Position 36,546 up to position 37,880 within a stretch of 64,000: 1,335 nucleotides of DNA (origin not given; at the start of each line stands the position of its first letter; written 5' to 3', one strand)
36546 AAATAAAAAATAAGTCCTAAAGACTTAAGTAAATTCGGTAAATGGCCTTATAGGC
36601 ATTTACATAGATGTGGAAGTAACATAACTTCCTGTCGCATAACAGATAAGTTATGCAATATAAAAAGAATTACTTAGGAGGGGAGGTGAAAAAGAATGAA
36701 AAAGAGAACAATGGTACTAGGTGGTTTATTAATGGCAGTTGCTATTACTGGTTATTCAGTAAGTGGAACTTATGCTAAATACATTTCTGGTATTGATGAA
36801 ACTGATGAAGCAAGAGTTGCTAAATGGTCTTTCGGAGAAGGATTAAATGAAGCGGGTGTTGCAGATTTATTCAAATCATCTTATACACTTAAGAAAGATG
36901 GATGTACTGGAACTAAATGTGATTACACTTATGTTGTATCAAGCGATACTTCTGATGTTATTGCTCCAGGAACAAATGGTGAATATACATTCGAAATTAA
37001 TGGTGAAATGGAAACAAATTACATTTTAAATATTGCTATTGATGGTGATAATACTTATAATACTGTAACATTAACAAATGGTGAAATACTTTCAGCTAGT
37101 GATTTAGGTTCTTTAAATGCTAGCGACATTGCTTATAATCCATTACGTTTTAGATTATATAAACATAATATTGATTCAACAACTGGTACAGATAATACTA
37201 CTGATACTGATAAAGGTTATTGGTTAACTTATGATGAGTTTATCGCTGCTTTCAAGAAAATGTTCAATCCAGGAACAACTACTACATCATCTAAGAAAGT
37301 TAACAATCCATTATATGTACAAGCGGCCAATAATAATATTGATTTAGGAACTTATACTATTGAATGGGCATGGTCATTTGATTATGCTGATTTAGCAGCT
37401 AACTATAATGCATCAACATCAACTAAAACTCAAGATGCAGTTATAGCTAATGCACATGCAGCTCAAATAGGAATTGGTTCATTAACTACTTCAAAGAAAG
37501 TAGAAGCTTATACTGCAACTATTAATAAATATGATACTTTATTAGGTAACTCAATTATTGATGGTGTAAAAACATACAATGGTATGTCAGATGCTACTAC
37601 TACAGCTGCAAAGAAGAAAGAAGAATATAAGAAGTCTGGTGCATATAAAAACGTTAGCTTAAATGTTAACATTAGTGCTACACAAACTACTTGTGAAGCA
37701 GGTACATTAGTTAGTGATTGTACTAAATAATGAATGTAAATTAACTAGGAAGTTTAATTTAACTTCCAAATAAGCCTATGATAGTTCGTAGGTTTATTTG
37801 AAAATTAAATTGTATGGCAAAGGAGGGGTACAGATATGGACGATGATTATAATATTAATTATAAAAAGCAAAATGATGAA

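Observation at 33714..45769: Duplicated SipW signal peptidase / TasA-like secreted protein modules flanking a giant cadherin-like adhesin: candidate new surface-fibre or matrix assembly locus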

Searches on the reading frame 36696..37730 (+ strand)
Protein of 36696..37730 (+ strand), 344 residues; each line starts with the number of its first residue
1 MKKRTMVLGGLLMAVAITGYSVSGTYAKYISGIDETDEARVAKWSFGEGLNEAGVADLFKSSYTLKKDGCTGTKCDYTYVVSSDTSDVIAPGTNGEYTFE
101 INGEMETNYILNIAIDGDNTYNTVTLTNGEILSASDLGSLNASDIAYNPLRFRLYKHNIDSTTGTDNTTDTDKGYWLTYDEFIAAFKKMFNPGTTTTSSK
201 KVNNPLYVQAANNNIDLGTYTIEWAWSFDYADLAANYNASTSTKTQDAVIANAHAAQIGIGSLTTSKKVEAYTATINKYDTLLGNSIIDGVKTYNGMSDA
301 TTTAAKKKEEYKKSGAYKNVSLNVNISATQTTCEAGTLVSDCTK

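Call 3: search_protein_families(library=pfam, proteins=[window:36696-37730:+], max_evalue=0.1)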
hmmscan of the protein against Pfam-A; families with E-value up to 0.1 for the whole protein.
window:36696-37730:+ (344 aa): 0 families

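Call 4: search_protein_families(library=ncbifam, proteins=[window:36696-37730:+], max_evalue=0.1)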
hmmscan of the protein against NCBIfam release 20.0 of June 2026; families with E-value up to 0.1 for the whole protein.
window:36696-37730:+ (344 aa): 0 families

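Call 7: find_homologous_proteins(query=window:36696-37730:+, max_evalue=0.001)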
Query window:36696-37730:+ (344 aa): 78 proteins with E <= 0.001 among 4516 candidates.
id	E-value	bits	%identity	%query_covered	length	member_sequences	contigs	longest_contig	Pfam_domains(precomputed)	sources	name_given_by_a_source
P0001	8.6e-220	746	100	100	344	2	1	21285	-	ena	-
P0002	2.7e-45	173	36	97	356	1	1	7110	-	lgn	-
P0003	2.5e-32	131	36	80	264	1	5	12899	-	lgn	-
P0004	4.5e-28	117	37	76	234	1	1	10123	-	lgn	-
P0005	1.7e-27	115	34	76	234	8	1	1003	-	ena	-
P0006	2.7e-27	114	35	99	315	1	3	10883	-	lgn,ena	-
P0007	3.3e-27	114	46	50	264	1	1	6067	-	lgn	-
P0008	3.6e-27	114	39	66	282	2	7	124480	-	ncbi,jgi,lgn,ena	-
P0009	1.1e-26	112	36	99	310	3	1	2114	-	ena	-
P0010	1.3e-26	112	41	67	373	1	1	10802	-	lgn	-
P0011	2.4e-26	111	48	48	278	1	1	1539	-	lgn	-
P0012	2.7e-26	111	37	74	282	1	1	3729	-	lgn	-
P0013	2.9e-26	111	36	84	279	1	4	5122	-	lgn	-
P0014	3.4e-26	110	48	45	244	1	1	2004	-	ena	-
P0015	4.9e-26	110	40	72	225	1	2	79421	-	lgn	-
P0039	1.8e-22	98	37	66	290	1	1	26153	-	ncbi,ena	-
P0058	7.8e-19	86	32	82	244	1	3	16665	-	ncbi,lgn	-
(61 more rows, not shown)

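Call 11: search_protein_families(library=pfam, proteins=[P0008, P0039, P0002], max_evalue=1)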
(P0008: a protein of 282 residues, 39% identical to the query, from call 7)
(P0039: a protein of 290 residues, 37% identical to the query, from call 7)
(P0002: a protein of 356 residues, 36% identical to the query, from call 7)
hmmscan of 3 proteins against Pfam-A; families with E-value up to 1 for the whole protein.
P0008 (282 aa): 1 family
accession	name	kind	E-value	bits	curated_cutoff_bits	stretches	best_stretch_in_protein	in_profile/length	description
PF25661.1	PBCV_P4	-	0.035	14.2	30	1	163-228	42-106/181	Phycodnaviridae minor capsid protein P4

P0039 (290 aa): 1 family
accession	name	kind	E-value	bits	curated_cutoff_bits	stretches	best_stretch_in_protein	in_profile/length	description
PF13786.12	DUF4179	-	0.41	11.5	30.1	0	3-81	7-65/94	Domain of unknown function (DUF4179)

P0002 (356 aa): 2 families
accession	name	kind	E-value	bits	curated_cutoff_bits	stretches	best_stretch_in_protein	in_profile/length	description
PF03785.20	Peptidase_C25_C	-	0.026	14.8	25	1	124-163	40-75/79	Peptidase family C25, C terminal ig-like domain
PF22352.2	K319L-like_PKD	-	0.053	14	27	0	229-276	2-51/84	K319L-like, PKD domain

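Call 12: search_solved_structures(query=A1, max_evalue=10, show_alignments=2)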
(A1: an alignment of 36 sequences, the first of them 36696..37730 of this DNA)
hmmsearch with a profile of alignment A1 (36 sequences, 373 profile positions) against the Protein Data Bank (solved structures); distinct sequences matched with E-value up to 10: 0.

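Call 19: find_encoding_contigs(protein=P0008, flank=10000, max_places=4)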
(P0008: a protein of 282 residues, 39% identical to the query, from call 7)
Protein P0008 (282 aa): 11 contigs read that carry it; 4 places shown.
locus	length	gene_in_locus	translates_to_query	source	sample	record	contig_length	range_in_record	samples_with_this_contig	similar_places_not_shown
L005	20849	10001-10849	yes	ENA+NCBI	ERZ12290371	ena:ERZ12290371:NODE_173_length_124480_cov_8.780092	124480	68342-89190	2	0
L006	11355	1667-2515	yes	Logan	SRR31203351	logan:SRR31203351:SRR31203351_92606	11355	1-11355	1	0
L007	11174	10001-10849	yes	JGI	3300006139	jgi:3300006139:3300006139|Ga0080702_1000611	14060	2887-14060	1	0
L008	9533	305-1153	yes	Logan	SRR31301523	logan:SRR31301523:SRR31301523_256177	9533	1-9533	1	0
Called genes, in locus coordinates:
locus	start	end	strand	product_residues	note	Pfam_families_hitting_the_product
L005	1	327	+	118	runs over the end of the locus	PF00861:Ribosomal_L18p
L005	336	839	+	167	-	PF00333:Ribosomal_S5, PF03719:Ribosomal_S5_C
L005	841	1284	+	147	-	PF00828:Ribosomal_L27A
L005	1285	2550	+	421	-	PF00344:SecY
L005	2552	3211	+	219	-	PF00406:ADK, PF13207:AAA_17, PF13238:AAA_18 (weak), PF13671:AAA_33 (weak), PF05191:ADK_lid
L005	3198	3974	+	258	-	PF00557:Peptidase_M24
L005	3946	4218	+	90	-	PF01176:eIF-1a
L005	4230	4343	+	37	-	PF00444:Ribosomal_L36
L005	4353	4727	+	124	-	PF00416:Ribosomal_S13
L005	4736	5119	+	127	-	PF00411:Ribosomal_S11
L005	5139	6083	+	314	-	PF01193:RNA_pol_L, PF01000:RNA_pol_A_bac, PF03118:RNA_pol_A_CTD, PF26169:HHH_XRCC3_RpoA (weak)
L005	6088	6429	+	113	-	PF01196:Ribosomal_L17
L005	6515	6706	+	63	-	-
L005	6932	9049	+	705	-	-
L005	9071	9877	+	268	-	-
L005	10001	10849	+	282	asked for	-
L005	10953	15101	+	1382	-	PF12733:Cadherin-like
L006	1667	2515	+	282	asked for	-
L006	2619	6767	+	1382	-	PF12733:Cadherin-like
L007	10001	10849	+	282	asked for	-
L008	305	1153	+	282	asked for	-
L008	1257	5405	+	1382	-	PF12733:Cadherin-like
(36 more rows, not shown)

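Call 22: predict_structure(alignment_id=A1)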
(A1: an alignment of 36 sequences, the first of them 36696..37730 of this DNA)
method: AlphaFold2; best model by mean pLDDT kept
length: 344 residues; sequences in the alignment: 36
mean_pLDDT: 66.4   pTM: 0.67
mean pLDDT of the five models: 66.4, 64.0, 63.9, 63.4, 62.6
residues with pLDDT >= 90: 25; 70-90: 156; 50-70: 71; < 50: 92
segments of 3 or more residues with pLDDT < 50: 1-54, 61-66, 78-88, 195-205, 208-211, 241-244
pLDDT, mean of each block of 10 residues (from residue 1): 44 39 41 33 35 50 50 51 45 79 75 82 86 67 72 92 92 88 89 51 45 75 80 59 52 61 74 80 82 76 77 77 82 77 68
secondary structure, 60 per line:
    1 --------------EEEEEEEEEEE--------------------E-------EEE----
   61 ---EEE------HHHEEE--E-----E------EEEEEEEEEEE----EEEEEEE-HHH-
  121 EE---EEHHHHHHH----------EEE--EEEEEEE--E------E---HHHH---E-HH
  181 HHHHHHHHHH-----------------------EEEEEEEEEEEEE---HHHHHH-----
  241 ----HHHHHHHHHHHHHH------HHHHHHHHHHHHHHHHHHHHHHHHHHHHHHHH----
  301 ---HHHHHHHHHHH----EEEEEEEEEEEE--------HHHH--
elements in order: E15-25 E54-56 E64-66 E76-78 E94-104 E109-115 H128-134 E145-147 E150-156 H170-173 H179-190 E214-226 H230-235 H245-258 H265-296 H304-314 E319-330 H339-342

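Call 40: search_protein_representatives(alignment_id=A1)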
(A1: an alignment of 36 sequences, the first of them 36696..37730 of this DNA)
Query: 36 sequences, 373 profile positions. Proteins with E-value up to 0.001 (for the whole library): 5424; up to 1e-10: 3806; up to 1e-30: 556. The best 150 are listed.
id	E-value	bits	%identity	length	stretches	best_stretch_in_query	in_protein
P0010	5.5e-105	368.3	-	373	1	1-372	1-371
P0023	4.2e-97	342.4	-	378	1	1-372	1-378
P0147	4.2e-97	342.4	-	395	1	1-372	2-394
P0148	2.4e-93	330.0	-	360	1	1-372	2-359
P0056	6.3e-93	328.7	-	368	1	1-372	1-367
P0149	1.7e-89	317.3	-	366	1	1-371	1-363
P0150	2.3e-88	313.6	-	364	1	1-372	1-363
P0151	4.3e-87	309.4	-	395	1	1-337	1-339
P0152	1.2e-86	308.0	-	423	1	1-329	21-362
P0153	2.8e-86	306.8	-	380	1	1-372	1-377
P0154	7.1e-86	305.5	-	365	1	1-362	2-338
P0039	8.2e-85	302.0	-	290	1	1-237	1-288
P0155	1.8e-84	300.8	-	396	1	1-371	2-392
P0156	1.4e-83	297.9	-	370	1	1-372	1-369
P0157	2.0e-82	294.1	-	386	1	1-371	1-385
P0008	6.0e-80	286.0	-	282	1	1-247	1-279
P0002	2.7e-73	264.0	-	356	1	1-275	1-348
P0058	4.7e-68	246.8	-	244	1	1-232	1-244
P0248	3.1e-41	158.6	-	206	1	3-232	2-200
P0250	5.2e-41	157.8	-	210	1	1-232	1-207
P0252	8.3e-41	157.1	-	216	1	8-234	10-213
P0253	8.7e-41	157.1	-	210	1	2-231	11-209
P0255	1.6e-40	156.2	-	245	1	1-232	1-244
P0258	2.5e-40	155.6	-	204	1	1-231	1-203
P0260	3.7e-40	155.0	-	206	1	1-231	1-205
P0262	4.3e-40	154.8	-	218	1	1-232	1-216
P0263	5.3e-40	154.5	-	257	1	1-232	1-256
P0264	7.3e-40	154.0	-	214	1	3-232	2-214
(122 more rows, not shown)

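Call 41: search_protein_families(library=ncbifam, proteins=[P0264, P0263, P0262, P0260, P0258, P0255, P0253, P0252, P0250, P0248], max_evalue=1)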
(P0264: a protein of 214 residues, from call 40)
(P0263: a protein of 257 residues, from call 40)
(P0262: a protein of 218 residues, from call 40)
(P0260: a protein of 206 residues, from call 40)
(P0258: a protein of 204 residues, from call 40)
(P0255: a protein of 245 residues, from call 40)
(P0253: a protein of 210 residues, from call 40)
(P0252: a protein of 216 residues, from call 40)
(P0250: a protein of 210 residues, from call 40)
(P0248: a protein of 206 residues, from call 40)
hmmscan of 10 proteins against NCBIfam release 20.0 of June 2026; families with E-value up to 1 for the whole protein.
P0264 (214 aa): 0 families

P0263 (257 aa): 0 families

P0262 (218 aa): 1 family
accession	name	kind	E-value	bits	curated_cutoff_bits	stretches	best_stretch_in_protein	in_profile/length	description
NF007319.0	PRK09810.1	equivalog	0.14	12.1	86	1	5-20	3-19/41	lipoprotein antitoxin entericidin A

P0260 (206 aa): 0 families

P0258 (204 aa): 2 families
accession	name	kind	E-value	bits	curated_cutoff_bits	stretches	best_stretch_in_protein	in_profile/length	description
NF047895.1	CuResCopI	equivalog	0.043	13.6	200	1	95-174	74-159/176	copper-resistant cuproprotein CopI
TIGR03242.1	arg_catab_astE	equivalog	0.096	12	305.65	1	3-122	170-289/319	succinylglutamate desuccinylase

P0255 (245 aa): 0 families

P0253 (210 aa): 0 families

P0252 (216 aa): 0 families

P0250 (210 aa): 0 families

P0248 (206 aa): 3 families
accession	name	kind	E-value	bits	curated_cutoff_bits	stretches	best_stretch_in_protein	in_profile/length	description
NF008874.0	PRK11910.1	equivalog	0.0043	15.6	680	1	1-95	1-90/615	amidase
NF052666.1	VPA0252_fam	equivalog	0.0053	16.8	100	1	1-37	1-35/78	VPA0252 family protein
NF009599.0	PRK13041.1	equivalog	0.0096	15.8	418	1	40-104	161-223/231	superantigen-like protein SSL2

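Call 42: search_protein_families(library=pfam, proteins=[P0264, P0263, P0262, P0260, P0258, P0255, P0253, P0252, P0250, P0248], max_evalue=1)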
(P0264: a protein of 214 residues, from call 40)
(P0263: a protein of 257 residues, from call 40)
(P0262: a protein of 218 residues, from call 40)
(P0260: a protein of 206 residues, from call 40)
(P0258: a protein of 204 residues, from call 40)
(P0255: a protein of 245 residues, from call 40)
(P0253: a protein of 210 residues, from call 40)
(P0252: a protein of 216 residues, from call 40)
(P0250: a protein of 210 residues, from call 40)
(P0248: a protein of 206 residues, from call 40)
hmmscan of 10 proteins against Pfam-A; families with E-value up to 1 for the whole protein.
P0264 (214 aa): 1 family
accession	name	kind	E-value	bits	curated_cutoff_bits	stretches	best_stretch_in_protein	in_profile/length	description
PF19136.5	DUF5819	-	0.042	14.9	27.1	1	116-196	31-112/169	Family of unknown function (DUF5819)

P0263 (257 aa): 0 families

P0262 (218 aa): 0 families

P0260 (206 aa): 1 family
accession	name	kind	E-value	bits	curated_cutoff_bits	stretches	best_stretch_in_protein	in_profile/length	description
PF16732.10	ComP_DUS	-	0.11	13.8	27.3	0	58-99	34-73/87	Type IV minor pilin ComP, DNA uptake sequence receptor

P0258 (204 aa): 3 families
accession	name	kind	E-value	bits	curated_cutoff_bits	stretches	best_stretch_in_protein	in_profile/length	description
PF10748.14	HofP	-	0.041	14.1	24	1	141-180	75-114/132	DNA utilization proteins HofP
PF07610.17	DUF1573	-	0.046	14.2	26.1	1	85-132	50-97/98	Protein of unknown function (DUF1573)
PF22408.1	PsV_CP_C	-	0.12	13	27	1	28-56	18-46/52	PsV, capsid protein, C-terminal domain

P0255 (245 aa): 1 family
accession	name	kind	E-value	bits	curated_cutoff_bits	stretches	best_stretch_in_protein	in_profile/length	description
PF24320.1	DUF7492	-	0.026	14.2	27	1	186-210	199-223/265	Domain of unknown function (DUF7492)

P0253 (210 aa): 0 families

P0252 (216 aa): 2 families
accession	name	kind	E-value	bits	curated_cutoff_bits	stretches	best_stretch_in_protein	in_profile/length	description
PF00404.24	Dockerin_1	-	0.035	14.8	22.9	1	128-150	33-55/57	Dockerin type I domain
PF16732.10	ComP_DUS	-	0.039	15.3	27.3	1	72-111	39-78/87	Type IV minor pilin ComP, DNA uptake sequence receptor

P0250 (210 aa): 1 family
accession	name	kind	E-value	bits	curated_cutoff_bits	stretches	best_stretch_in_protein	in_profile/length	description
PF23584.1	DUF7136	-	0.026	14.9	27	0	135-209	62-137/217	Domain of unknown function (DUF7136)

P0248 (206 aa): 4 families
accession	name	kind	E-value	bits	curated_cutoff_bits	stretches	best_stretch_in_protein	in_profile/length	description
PF18262.7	PhetRS_B1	-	0.02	15.6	26.8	1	143-198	9-64/83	Phe-tRNA synthetase beta subunit B1 domain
PF01105.29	EMP24_GP25L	-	0.021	15.3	25.9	1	39-155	29-129/182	emp24/gp25L/p24 family/GOLD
PF13786.12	DUF4179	-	0.25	12.2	30.1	0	2-71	7-76/94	Domain of unknown function (DUF4179)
PF08139.17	LPAM_1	-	0.54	11.2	20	1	1-15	1-15/18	Prokaryotic membrane lipoprotein lipid attachment site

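Call 53: find_encoding_contigs(protein=P0264, flank=8000, max_places=3)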
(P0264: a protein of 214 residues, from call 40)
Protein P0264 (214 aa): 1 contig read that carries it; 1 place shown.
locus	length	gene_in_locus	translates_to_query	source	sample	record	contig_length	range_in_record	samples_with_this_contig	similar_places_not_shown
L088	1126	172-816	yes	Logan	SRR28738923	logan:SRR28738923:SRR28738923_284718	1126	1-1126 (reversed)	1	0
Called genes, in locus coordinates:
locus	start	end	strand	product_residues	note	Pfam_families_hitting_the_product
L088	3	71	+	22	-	?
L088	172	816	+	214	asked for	-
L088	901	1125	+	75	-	?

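Call 54: find_encoding_contigs(protein=P0263, flank=8000, max_places=3)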
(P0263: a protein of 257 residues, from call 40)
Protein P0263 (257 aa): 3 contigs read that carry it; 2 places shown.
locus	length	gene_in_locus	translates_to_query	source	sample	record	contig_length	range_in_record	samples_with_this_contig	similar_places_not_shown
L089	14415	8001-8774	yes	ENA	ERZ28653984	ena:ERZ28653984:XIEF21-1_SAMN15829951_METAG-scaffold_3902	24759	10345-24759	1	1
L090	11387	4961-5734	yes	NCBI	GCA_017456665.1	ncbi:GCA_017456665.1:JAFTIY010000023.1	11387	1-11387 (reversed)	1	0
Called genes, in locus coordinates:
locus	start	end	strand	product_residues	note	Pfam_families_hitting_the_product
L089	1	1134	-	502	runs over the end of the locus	PF00005:ABC_tran, PF08402:TOBE_2 (faint)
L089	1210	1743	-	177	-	PF12844:HTH_19, PF13560:HTH_31, PF01381:HTH_3, PF07883:Cupin_2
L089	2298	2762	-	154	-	-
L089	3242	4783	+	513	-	PF02463:SMC_N (faint), PF25201:nSTAND6 (faint), PF00005:ABC_tran, PF00910:RNA_helicase (faint), PF13191:AAA_16 (faint), PF13304:AAA_21 (faint), PF12848:ABC_tran_Xtn, PF00005:ABC_tran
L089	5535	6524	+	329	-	-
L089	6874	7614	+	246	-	PF10502:Peptidase_S26 (faint)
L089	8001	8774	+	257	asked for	-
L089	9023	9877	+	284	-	-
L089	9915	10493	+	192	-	PF00717:Peptidase_S24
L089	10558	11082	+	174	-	-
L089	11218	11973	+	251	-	-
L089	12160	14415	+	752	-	?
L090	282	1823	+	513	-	PF02463:SMC_N (faint), PF25201:nSTAND6 (faint), PF00005:ABC_tran, PF00910:RNA_helicase (faint), PF13191:AAA_16 (faint), PF13304:AAA_21 (faint), PF12848:ABC_tran_Xtn, PF00005:ABC_tran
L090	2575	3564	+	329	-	-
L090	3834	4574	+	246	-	PF10502:Peptidase_S26 (faint)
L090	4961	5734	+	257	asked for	-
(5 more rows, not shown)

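Call 55: find_encoding_contigs(protein=P0252, flank=8000, max_places=3)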
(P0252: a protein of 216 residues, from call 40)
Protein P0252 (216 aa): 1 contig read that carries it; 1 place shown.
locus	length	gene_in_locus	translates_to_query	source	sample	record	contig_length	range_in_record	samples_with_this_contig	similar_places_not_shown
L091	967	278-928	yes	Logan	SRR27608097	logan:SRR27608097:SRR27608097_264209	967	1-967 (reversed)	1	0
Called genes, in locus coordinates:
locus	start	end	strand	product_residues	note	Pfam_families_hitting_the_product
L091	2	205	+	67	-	?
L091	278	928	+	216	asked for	-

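Call 56: find_related_loci(query=A4, collection=metagenome_contigs, flank=9000)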
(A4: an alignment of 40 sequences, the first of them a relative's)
Query A4 (214 aa) in metagenome_contigs; peptide patterns used: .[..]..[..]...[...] (x = any residue, [..] = any of these).
191 stretches matched a pattern; 169 encode a relative of the query (tblastn E <= 1e-3); the best 80 are kept; 80 distinct loci.
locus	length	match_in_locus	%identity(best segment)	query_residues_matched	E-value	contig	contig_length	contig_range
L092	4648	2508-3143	46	2-214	1e-42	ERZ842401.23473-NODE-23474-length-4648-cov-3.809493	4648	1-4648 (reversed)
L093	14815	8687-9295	41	3-214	6e-37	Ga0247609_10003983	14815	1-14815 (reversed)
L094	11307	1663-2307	41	3-214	2e-36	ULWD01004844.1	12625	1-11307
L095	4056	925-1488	41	18-214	5e-35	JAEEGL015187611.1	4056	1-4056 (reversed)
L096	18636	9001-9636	37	1-214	4e-34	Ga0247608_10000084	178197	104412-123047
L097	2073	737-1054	60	2-105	2e-33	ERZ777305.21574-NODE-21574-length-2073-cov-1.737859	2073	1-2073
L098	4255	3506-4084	35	2-214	3e-33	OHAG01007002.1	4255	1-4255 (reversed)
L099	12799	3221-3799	35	2-214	3e-33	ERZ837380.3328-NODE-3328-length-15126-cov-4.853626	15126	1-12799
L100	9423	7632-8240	39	2-214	3e-33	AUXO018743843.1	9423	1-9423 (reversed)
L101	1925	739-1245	44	2-159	2e-33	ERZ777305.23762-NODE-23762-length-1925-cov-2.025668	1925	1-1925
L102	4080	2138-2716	35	2-214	3e-33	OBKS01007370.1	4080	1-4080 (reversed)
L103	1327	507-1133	38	1-214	2e-33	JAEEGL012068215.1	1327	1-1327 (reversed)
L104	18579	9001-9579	35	2-214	1e-32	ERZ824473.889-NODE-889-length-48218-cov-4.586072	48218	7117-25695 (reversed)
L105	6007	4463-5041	35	2-214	1e-32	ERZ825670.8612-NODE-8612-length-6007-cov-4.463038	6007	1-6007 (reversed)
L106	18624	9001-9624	38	3-212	4e-32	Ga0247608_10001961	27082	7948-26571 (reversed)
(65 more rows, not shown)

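Call 73: fold_search(model_id=the predicted structure, library=pdb)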
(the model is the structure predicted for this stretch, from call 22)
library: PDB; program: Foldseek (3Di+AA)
matches with E <= 10: 312; with E <= 0.001: 0
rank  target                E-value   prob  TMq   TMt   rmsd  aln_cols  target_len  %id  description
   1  5of1_B                7.7e-02  0.23  0.19  0.29  12.7       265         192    7  The structural versatility of TasA in B. subtilis biofilm formation (released 2018-03-21)
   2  9en2_A                2.9e-01  0.07  0.11  0.15  13.3       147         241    7  Crystal structure of the metalloproteinase enhancer PCPE-1 complexed with nanobodies VHH-H4 and VHH-I5 (released 2024-07-03)
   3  6fzv_D                4.0e-01  0.10  0.10  0.14  14.7       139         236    6  Crystal structure of the metalloproteinase enhancer PCPE-1 bound to the procollagen C propeptide trimer (short) (released 2018-07-04)
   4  4dy5_C                5.4e-01  0.03  0.07  0.19  15.5       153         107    8  Crystal structure of Salmonella Typhimurium PliG, a periplasmic lysozyme inhibitor of g-type lysozyme (released 2012-06-13)
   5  6ncl_d2               5.4e-01  0.02  0.10  0.09  20.6       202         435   10  Near-atomic structure of icosahedrally averaged PBCV-1 capsid (released 2019-01-30)
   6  4dxz                  6.1e-01  0.08  0.10  0.26  12.1       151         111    9  crystal structure of a PliG-Ec mutant, a periplasmic lysozyme inhibitor of g-type lysozyme from Escherichia coli (released 2012-06-20)
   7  9vnt_C                6.1e-01  0.06  0.13  0.13  17.6       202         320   10  Cryo-EM structure of a human flippase mutant ATP11C Q79E-CDC50A in PtdSer-occluded E2P-AlF state (released 2025-11-26)
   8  4dy5_A                6.5e-01  0.03  0.07  0.18  15.9       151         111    7  Crystal structure of Salmonella Typhimurium PliG, a periplasmic lysozyme inhibitor of g-type lysozyme (released 2012-06-13)
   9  9j7x                  8.3e-01  0.05  0.09  0.20  13.5       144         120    7  Crystal structure of quintuple mutant C terminal fragment of Clostridium perfringens enterotoxin (C-CPEm19) (released 2025-06-18)
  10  8kb4                  8.3e-01  0.02  0.09  0.08  12.2       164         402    8  Cryo-EM structure of human TMEM87A A308M (released 2024-07-10)
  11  8u5b_B                8.9e-01  0.07  0.10  0.22   9.5       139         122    8  Cryo-EM structure of human claudin-4 complex with Clostridium perfringens enterotoxin C-terminal domain and sFab COP-1 (released 2023-09-27)
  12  8ivw_D                8.9e-01  0.07  0.10  0.08  13.7       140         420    4  Crystal structure of NRP2 in complex with aNRP2-10 Fab fragment (released 2023-07-12)
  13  9fxs_B                8.9e-01  0.05  0.11  0.23  11.7       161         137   10  Cryo-EM structure of the type 1 pilus complex including pilus rod and FimI-bound assembly platform after incorporation (released 2025-06-04)
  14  9m8u_A                1.1e+00  0.07  0.14  0.09  11.4       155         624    7  Cryo-EM structure of human SIDT1 (released 2026-03-18)
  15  6lkn_C                1.1e+00  0.04  0.13  0.13  15.8       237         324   12  Crystal structure of ATP11C-CDC50A in PtdSer-bound E2P state (released 2020-06-10)
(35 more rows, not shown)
